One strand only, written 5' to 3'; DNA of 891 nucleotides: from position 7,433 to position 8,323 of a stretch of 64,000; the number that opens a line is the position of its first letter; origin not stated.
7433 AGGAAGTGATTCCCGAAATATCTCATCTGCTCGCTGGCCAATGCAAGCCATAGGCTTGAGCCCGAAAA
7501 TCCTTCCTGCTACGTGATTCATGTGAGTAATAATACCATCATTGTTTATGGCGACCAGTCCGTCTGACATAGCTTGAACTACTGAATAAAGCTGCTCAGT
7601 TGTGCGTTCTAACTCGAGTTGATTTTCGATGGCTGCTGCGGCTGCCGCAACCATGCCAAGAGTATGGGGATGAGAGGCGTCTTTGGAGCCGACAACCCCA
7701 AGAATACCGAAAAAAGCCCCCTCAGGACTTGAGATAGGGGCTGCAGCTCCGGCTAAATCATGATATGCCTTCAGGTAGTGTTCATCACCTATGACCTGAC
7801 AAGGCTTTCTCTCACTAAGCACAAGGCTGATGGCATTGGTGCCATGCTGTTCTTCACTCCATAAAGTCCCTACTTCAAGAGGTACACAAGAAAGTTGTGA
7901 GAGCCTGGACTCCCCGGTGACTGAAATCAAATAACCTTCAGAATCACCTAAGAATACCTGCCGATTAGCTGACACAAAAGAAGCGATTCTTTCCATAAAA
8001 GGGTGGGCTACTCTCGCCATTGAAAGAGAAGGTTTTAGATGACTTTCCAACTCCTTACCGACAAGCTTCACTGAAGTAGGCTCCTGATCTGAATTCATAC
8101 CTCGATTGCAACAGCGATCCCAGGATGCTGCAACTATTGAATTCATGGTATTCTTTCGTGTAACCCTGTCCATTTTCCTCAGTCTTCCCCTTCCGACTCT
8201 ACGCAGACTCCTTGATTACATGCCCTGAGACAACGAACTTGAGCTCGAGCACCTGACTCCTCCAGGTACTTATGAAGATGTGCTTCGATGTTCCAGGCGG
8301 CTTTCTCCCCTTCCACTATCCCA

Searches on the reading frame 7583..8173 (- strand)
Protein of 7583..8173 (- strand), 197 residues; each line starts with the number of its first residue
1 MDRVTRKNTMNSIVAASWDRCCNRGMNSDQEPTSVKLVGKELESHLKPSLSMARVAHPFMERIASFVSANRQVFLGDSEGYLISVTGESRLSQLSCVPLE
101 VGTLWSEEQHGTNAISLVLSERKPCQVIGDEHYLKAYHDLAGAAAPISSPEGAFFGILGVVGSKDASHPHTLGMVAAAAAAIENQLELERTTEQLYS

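Call 42: search_protein_families(library=pfam, max_evalue=1, proteins=[window:7583-8173:-])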
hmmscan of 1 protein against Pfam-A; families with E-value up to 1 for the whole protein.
seq(197 aa): 1 family
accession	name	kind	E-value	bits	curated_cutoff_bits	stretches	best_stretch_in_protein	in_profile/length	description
PF01590.32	GAF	-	3.8e-07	31.1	22.4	1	54-186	4-133/133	GAF domain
